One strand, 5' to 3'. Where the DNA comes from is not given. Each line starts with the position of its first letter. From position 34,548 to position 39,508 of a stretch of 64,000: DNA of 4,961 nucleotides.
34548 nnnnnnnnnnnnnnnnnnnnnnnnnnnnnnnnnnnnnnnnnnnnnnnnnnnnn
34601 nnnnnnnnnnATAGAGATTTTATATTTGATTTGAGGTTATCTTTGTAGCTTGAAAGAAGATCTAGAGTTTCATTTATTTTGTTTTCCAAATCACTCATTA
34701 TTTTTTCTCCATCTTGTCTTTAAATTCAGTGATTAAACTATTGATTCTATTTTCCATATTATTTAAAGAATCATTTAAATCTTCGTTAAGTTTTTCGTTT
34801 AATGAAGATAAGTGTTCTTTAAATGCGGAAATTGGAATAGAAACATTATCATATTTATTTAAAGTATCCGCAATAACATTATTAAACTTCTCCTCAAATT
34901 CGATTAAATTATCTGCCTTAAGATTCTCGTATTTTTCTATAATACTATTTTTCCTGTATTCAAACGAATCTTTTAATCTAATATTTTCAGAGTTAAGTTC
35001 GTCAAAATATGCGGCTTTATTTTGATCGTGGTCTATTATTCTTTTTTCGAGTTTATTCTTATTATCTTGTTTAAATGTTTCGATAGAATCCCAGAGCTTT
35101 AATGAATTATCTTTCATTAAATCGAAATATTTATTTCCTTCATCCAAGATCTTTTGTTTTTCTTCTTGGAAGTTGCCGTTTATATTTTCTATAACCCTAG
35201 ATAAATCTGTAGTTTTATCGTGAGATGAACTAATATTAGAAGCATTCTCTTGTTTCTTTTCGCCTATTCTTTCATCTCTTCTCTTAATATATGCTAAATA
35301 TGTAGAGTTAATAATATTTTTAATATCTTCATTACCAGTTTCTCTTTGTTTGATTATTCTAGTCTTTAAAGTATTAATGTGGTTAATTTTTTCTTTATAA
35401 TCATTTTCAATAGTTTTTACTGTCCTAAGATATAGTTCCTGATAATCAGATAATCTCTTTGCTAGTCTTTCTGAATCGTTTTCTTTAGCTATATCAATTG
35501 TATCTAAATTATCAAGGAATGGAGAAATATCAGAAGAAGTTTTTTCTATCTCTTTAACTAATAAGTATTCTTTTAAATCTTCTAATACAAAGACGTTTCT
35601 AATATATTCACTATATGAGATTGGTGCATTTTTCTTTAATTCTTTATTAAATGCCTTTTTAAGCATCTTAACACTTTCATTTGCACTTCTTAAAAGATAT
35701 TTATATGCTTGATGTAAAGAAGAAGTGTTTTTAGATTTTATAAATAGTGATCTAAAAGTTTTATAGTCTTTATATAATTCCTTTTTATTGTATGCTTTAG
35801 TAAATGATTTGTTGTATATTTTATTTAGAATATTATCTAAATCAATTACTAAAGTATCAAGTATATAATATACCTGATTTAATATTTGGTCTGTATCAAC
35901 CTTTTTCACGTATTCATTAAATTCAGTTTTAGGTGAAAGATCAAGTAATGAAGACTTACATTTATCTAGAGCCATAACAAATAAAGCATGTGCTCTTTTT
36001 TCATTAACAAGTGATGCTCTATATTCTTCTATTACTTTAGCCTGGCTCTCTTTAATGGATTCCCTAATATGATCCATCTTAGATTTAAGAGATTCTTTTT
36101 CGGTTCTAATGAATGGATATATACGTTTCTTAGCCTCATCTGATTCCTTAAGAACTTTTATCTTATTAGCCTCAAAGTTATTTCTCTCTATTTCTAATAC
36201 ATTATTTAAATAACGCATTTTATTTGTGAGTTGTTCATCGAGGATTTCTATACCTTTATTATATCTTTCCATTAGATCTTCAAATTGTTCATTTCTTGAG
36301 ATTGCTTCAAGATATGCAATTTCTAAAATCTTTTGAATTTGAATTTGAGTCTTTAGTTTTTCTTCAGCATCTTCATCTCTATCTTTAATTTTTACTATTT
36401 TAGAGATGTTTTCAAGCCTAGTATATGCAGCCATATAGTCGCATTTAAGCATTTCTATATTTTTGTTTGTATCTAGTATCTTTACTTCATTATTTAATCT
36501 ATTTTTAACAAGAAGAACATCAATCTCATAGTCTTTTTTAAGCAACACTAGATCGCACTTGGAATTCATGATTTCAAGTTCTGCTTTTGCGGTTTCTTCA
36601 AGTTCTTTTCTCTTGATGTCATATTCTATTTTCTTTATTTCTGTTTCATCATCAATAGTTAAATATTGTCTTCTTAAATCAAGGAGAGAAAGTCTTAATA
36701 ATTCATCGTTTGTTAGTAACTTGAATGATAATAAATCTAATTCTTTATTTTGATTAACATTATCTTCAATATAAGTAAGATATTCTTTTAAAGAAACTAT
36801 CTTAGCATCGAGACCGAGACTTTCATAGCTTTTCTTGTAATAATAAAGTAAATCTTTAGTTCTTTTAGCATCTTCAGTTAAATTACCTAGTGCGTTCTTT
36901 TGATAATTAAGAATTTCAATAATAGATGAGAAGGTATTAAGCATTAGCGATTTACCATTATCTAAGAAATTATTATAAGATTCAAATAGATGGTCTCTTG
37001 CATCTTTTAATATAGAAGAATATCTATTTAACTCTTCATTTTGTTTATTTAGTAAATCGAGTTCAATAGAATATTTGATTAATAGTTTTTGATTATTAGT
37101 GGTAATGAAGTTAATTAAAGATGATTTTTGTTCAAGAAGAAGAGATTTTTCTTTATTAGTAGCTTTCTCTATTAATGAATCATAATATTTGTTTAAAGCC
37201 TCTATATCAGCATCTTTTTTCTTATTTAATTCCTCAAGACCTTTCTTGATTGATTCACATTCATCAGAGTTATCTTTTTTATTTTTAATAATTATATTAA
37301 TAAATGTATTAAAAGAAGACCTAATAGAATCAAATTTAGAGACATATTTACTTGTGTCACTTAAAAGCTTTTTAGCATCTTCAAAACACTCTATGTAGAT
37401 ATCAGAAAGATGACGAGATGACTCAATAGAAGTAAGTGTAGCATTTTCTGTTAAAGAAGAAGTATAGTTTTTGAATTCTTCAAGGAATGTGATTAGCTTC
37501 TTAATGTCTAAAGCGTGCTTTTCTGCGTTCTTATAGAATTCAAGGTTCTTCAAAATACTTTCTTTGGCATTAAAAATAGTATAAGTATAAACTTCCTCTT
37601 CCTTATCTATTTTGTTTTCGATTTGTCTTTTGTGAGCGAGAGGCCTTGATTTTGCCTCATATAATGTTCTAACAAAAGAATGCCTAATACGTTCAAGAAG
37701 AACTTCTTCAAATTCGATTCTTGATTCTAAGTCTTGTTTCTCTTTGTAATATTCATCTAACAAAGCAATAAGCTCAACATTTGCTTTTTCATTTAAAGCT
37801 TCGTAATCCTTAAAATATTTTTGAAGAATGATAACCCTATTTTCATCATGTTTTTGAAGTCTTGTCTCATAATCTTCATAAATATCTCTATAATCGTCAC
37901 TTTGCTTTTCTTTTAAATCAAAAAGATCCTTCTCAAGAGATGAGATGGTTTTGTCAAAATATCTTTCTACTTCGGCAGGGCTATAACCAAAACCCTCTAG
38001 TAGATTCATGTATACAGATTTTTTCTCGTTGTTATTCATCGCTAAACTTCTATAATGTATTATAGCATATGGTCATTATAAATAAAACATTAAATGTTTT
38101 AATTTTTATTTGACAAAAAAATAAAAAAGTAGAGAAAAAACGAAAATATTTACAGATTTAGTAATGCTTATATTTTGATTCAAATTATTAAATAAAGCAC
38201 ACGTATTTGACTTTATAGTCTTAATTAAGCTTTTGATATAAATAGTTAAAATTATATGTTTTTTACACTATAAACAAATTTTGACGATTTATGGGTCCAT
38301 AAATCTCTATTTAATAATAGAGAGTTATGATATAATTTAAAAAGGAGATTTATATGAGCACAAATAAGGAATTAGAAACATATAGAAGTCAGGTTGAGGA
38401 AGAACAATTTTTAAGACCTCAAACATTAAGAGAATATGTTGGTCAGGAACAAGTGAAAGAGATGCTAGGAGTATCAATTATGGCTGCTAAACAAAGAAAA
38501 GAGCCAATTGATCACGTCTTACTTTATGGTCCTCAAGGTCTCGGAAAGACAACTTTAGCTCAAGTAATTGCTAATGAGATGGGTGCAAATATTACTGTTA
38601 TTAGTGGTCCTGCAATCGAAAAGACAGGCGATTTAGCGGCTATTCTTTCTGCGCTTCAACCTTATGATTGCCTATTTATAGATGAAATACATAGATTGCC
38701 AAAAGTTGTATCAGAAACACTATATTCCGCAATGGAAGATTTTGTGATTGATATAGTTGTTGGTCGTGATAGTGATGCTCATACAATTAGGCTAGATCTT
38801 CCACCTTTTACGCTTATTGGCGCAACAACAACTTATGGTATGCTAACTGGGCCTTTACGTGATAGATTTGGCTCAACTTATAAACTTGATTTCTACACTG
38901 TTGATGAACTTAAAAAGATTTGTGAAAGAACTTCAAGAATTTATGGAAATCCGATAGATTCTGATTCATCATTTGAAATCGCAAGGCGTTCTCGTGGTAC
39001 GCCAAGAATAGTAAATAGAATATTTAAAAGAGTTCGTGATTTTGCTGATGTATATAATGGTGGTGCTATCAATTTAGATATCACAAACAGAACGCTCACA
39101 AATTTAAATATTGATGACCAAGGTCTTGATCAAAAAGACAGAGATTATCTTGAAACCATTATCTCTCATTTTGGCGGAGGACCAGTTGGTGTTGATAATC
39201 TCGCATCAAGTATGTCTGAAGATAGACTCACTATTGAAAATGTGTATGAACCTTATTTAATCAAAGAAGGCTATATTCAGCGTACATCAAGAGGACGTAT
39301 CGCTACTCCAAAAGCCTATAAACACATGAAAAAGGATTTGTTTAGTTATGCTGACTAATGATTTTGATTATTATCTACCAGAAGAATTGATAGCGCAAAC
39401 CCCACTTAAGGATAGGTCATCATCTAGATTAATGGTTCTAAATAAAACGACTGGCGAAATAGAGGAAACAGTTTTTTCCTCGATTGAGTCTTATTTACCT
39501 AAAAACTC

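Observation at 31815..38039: Tandem giant coiled-coil proteins (1113 and ~960 aa) with no recognisable catalytic or membrane-targeting features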

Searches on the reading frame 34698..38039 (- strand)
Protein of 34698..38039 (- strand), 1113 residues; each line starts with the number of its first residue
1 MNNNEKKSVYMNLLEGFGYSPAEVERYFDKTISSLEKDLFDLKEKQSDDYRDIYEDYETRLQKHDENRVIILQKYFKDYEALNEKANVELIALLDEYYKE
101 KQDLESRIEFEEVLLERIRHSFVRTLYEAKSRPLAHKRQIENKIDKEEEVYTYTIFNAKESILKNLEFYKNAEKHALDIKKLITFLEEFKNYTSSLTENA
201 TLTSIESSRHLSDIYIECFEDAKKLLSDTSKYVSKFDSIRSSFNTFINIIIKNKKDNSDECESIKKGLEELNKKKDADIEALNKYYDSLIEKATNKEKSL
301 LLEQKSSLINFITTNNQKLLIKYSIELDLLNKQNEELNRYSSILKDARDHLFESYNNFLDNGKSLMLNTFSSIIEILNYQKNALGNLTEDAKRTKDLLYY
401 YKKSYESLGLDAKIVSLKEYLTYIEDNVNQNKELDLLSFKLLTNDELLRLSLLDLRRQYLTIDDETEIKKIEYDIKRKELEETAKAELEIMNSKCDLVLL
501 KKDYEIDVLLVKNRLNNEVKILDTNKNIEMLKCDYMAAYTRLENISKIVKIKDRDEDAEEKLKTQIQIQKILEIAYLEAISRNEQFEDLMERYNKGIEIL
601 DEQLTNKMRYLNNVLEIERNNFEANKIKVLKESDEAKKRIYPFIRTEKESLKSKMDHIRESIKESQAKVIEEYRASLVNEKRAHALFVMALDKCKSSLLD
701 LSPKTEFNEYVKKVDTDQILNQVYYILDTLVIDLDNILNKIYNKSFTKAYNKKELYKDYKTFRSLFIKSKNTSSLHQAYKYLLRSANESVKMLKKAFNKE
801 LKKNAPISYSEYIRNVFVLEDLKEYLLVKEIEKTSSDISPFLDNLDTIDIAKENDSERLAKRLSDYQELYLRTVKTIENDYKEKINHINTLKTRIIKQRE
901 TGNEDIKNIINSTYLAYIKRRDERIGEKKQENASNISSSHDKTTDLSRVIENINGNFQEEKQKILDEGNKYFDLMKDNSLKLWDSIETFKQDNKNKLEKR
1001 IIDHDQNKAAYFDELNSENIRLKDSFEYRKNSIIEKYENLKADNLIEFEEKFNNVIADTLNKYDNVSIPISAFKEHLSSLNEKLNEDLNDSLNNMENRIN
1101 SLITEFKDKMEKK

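Call 7: search_protein_families(library=pfam, proteins=[window:34698-38039:-], max_evalue=1)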
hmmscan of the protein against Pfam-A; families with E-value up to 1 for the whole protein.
window:34698-38039:- (1113 aa): 4 families
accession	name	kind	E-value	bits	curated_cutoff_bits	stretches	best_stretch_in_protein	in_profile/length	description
PF12916.12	DUF3834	-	0.0039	16.9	22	1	579-621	147-189/202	Protein of unknown function (DUF3834)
PF12123.13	CBD_PlyG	-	0.0086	16.2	28.2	1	407-435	1-29/44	PlyG Cell wall binding domain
PF02267.23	Rib_hydrolayse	-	0.042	13.7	25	1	743-822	16-94/241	ADP-ribosyl cyclase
PF11851.13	DUF3371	-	0.05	15.2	25.1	1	169-244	51-124/128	Domain of unknown function (DUF3371)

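Call 9: find_homologous_proteins(query=window:34698-38039:-)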
Query window:34698-38039:- (1113 aa): 3 proteins with E <= 0.001 among 8000 candidates.
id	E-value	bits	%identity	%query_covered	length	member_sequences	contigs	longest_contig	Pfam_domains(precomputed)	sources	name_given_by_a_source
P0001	0.0e+0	2313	100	100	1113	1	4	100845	-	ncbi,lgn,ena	-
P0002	0.0e+0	1634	71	100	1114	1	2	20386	-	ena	-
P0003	4.0e-289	980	48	100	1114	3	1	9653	-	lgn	-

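Call 10: list_cluster_members(proteins=[P0001, P0002, P0003])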
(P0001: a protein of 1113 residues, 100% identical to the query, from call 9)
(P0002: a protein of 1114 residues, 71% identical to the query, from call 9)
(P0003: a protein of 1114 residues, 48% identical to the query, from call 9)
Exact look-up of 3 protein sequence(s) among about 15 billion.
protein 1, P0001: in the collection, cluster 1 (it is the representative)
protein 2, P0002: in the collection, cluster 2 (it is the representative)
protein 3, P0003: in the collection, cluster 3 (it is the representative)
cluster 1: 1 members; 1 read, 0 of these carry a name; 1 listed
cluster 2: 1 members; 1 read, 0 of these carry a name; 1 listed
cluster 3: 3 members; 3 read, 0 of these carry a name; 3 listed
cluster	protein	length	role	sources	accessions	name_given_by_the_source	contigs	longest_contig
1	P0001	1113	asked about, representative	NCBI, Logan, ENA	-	-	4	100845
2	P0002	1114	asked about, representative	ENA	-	-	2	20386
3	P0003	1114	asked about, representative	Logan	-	-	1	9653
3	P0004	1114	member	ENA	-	-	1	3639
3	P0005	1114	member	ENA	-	-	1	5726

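Call 23: search_solved_structures(query=A2, max_evalue=1)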
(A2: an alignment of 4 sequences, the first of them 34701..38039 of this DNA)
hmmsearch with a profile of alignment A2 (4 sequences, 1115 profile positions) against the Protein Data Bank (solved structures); distinct sequences matched with E-value up to 1: 5.
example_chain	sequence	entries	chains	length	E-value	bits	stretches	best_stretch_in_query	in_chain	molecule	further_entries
8h2j_A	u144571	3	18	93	0.31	12.2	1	323-366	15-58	p26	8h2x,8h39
8ixz_A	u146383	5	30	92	0.32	12.2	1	323-366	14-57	p26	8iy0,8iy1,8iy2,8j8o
5abk_A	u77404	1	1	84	0.61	11.3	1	82-148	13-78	METALLOPROTEASE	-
8k4u_B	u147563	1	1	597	0.72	11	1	184-252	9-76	ACE2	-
8u0t_A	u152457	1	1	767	0.76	10.9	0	177-252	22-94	Angiotensin-converting enzyme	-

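Call 45: predict_structure(alignment_id=A4)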
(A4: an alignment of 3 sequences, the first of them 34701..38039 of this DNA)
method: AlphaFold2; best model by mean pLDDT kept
length: 1113 residues; sequences in the alignment: 3
mean_pLDDT: 51.3   pTM: 0.28
mean pLDDT of the five models: 51.3, 48.6, 48.2, 47.9, 43.8
residues with pLDDT >= 90: 0; 70-90: 210; 50-70: 299; < 50: 604
segments of 3 or more residues with pLDDT < 50: 1-94, 96-102, 104-179, 188-190, 192-236, 357-359, 361-363, 368-370, 383-586, 892-955, 1011-1029, 1039-1052, 1054-1074, 1110-1113
pLDDT, mean of each block of 10 residues (from residue 1): 35 39 41 39 41 45 42 38 36 44 42 37 32 35 33 34 39 47 49 39 29 33 39 48 62 72 72 77 79 74 76 72 68 68 60 51 48 49 48 42 35 38 34 29 29 28 31 36 37 38 40 33 37 43 41 42 44 45 49 53 54 54 53 56 67 72 71 71 77 79 66 71 82 80 75 78 78 74 78 78 67 68 69 60 55 55 53 54 52 44 39 42 39 33 39 48 52 49 54 66 61 38 41 50 41 42 34 46 59 62 60 42
secondary structure, 60 per line:
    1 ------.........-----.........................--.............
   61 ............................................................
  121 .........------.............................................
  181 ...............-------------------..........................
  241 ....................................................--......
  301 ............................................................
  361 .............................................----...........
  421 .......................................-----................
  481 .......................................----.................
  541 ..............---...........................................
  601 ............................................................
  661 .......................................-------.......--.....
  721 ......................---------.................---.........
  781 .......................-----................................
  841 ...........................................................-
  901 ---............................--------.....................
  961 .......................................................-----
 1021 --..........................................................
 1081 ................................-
elements in order (helices of 4 or more, strands of 3 or more residues): H7-15 H21-45 H48-129 H136-195 H215-292 H295-405 H410-459 H465-519 H524-554 H558-699 H707-713 H716-742 H752-768 H772-803 H809-899 H904-931 H940-1015 H1023-1112

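Call 50: fold_search(model_id=the predicted structure, library=pdb)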
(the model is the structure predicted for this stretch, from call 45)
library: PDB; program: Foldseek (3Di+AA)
matches with E <= 10: 471; with E <= 0.001: 0
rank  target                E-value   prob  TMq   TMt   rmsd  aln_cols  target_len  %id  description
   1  2j69_A                7.7e-02  0.54  0.07  0.11  37.9       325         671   12  Bacterial dynamin-like protein BDLP (released 2006-12-04)
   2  7k5b_C                9.0e-02  0.54  0.11  0.05  15.5       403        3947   14  Structure of outer-arm dynein bound to microtubule doublet in microtubule binding state 2 (MTBS-2) (released 2021-09-29)
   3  8j07_g6               1.6e-01  0.33  0.09  0.04  17.1       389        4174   14  96nm repeat of human respiratory doublet microtubule and associated axonemal complexes (released 2023-07-26)
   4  8j07_3                1.7e-01  0.44  0.07  0.13  50.7       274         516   14  96nm repeat of human respiratory doublet microtubule and associated axonemal complexes (released 2023-07-26)
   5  3gei_C                1.7e-01  0.44  0.06  0.15  10.4       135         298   10  Crystal structure of MnmE from Chlorobium tepidum in complex with GCP (released 2009-10-27)
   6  9go6_S                1.9e-01  0.69  0.11  0.26  11.8       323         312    9  Salmonella hook-filament junction complex (released 2025-04-09)
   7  9u7y_BB               2.0e-01  0.63  0.10  0.26  12.2       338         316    9  Structure of the tip region of the intial complex in bacterial flagellar filament assembly at 3.68 angstroms resoluti (released 2026-04-01)
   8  3wuq                  2.4e-01  0.44  0.09  0.28  14.6       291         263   15  Structure of the entire stalk region of the dynein motor domain (released 2014-08-06)
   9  4kik_A                2.4e-01  0.35  0.07  0.11  40.1       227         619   12  Human IkB kinase beta (released 2013-06-26)
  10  6ixf_A                2.6e-01  0.28  0.05  0.23  30.3       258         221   10  Crystal structure of SeMet apo SH3BP5 (P41) (released 2019-03-20)
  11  6xky_A                2.7e-01  0.23  0.09  0.20  14.9       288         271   11  Caulobacter crescentus FljK filament, straightened (released 2020-12-23)
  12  5c5b_A                2.9e-01  0.15  0.06  0.13  34.3       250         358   12  Crystal Structure of Human APPL BAR-PH Heterodimer (released 2016-06-22)
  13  5c5b_C                3.2e-01  0.21  0.05  0.15  34.5       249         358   12  Crystal Structure of Human APPL BAR-PH Heterodimer (released 2016-06-22)
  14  2z0o                  3.4e-01  0.20  0.06  0.15  37.4       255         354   13  Crystal structure of APPL1-BAR-PH domain (released 2008-05-13)
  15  7sqc_1W               3.4e-01  0.15  0.06  0.17  47.2       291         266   13  Ciliary C1 central pair apparatus isolated from Chlamydomonas reinhardtii (released 2022-04-13)
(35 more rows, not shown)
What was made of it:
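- Foldseek lists flagellar junction proteins, ClyA and XaxB among generic hits (call 50). The fold hits are non-significant and the models are low confidence (calls 45, 50).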

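Call 63: search_protein_families(library=pfam, alignment_id=A7, max_evalue=1)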
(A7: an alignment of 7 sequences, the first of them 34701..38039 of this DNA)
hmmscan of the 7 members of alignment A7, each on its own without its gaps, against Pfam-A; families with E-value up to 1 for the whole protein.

A. member 1, window:34701-38039:- (1113 aa): 4 families
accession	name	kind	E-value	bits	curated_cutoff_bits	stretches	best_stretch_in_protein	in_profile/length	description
PF12916.12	DUF3834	-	0.0039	16.9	22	1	579-621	147-189/202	Protein of unknown function (DUF3834)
PF12123.13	CBD_PlyG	-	0.0086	16.2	28.2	1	407-435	1-29/44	PlyG Cell wall binding domain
PF02267.23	Rib_hydrolayse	-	0.042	13.7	25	1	743-822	16-94/241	ADP-ribosyl cyclase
PF11851.13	DUF3371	-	0.05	15.2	25.1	1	169-244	51-124/128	Domain of unknown function (DUF3371)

B. families by the number of members that match (of 7 scanned): 5 families
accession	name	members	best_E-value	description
PF12123.13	CBD_PlyG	2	0.0086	PlyG Cell wall binding domain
PF12916.12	DUF3834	1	0.0039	Protein of unknown function (DUF3834)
PF05635.17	23S_rRNA_IVP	1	0.017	23S rRNA-intervening sequence protein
PF02267.23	Rib_hydrolayse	1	0.042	ADP-ribosyl cyclase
PF11851.13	DUF3371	1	0.05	Domain of unknown function (DUF3371)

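Call 64: search_protein_families(library=phrogs, proteins=[window:34698-38039:-], max_evalue=0.1)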
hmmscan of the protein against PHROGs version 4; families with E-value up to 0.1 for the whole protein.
window:34698-38039:- (1113 aa): 0 families

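Call 65: search_protein_families(library=padloc, proteins=[window:34698-38039:-], max_evalue=0.1)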
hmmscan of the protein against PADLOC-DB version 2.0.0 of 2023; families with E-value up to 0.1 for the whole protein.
window:34698-38039:- (1113 aa): 2 families
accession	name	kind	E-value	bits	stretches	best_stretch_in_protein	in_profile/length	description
PDLC00648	ZorA3|ZorA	-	7.9e-05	19.6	1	836-1103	219-492/692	MotA/ExbB/TolQ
PDLC00650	ZorA3|ZorA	-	0.00012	18.7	1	649-1102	312-716/1063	MotA/ExbB/TolQ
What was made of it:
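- PADLOC ZorA models match ORF1 weakly (19.6 and 18.7 bits, call 65).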

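Call 73: find_related_loci(query=A7, collection=viral_contigs, flank=5000)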
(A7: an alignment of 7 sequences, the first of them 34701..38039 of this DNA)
Query A7 (1113 aa) in viral_contigs; peptide patterns used: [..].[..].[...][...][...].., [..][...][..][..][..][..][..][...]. (x = any residue, [..] = any of these).
296 stretches matched a pattern, but none encodes a relative of the query by tblastn (E <= 1e-3).
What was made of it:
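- No relative in 2.9 million viral contigs (call 73).
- Tried and rejected: No relatives with the ORF1 profile (call 73).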

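Call 90: find_related_loci(query=A7, collection=metagenome_contigs, flank=6000)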
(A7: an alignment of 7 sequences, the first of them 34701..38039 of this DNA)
Query A7 (1113 aa) in metagenome_contigs; peptide patterns used: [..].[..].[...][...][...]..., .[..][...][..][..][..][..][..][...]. (x = any residue, [..] = any of these).
140 stretches matched a pattern; 5 encode a relative of the query (tblastn E <= 1e-3); 5 distinct loci.
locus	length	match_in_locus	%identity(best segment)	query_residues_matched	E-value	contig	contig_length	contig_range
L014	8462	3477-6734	31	10-1092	4e-135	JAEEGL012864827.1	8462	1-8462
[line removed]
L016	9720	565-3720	30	1-1084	3e-106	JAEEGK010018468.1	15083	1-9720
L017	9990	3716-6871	30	1-1084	2e-106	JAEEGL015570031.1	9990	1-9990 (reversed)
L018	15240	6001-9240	29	10-1102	3e-83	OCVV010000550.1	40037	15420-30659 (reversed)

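Call 93: search_solved_structures(query=A7, max_evalue=5)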
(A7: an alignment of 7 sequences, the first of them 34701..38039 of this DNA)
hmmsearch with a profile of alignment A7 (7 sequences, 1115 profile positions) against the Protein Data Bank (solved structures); distinct sequences matched with E-value up to 5: 6.
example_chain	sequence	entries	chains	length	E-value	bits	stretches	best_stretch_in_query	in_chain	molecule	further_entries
8clc_F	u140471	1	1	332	0.17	13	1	151-222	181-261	Tubulin-Tyrosine Ligase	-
4hto_A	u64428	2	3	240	0.39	11.8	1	278-356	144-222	DNA ligase 4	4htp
7d9y_A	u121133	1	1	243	0.4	11.8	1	278-356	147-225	DNA ligase 4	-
7d9k_A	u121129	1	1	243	0.4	11.8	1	278-356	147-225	DNA ligase 4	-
3w1b_A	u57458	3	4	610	0.57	11.3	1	278-393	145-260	DNA ligase 4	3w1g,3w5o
6bkf_A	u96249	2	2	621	0.59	11.3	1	278-392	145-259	DNA ligase 4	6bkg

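Call 95: search_protein_families(library=ncbifam, proteins=[window:34698-38039:-], max_evalue=0.1)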
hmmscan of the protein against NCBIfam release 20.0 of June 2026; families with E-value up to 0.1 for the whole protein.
window:34698-38039:- (1113 aa): 0 families

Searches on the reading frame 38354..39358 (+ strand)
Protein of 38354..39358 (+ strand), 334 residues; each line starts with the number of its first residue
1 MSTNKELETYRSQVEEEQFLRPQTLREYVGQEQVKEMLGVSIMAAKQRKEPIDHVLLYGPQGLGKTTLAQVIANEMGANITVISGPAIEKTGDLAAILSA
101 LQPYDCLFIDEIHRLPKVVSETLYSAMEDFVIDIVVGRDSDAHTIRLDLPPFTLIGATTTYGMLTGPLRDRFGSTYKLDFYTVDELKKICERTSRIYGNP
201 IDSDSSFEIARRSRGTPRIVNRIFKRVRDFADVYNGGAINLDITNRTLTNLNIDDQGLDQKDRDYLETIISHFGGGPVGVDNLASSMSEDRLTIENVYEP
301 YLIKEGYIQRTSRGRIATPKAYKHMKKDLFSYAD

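Call 54: list_cluster_members(proteins=[window:38354-39358:+, window:41524-42666:+, window:29109-30602:+, window:54494-56809:+, L006:9002-11638:-, L009:5275-6291:-, L008:5714-6703:-])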
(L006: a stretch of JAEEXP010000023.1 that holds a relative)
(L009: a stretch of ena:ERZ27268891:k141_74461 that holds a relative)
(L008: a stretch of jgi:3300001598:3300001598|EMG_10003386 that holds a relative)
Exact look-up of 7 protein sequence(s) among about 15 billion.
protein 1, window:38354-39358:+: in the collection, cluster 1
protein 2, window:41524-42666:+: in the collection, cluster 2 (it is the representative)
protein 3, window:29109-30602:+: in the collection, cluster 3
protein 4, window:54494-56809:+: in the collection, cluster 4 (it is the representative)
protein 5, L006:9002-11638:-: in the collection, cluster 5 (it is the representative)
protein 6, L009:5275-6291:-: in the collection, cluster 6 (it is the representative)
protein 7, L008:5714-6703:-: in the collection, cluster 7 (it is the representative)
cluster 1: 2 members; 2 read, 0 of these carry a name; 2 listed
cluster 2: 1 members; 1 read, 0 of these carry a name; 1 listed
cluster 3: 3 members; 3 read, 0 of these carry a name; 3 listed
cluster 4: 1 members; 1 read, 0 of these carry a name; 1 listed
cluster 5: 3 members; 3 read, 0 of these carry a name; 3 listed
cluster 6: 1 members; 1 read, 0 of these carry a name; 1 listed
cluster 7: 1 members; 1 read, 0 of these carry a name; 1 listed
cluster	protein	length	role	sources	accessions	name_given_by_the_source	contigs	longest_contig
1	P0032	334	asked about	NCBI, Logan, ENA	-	-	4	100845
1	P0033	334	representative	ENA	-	-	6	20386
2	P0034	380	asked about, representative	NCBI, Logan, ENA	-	-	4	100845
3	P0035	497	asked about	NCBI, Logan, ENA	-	-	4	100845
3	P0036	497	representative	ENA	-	-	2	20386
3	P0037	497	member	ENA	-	-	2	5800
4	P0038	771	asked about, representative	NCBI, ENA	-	-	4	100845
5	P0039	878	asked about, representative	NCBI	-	-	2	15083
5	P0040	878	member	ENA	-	-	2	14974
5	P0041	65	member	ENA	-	-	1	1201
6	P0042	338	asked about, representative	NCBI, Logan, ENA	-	-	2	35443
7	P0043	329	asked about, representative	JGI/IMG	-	-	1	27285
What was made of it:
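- Tried and rejected: An attempt to get them from cluster look-ups, to name the organism, returned none (calls 10, 54).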
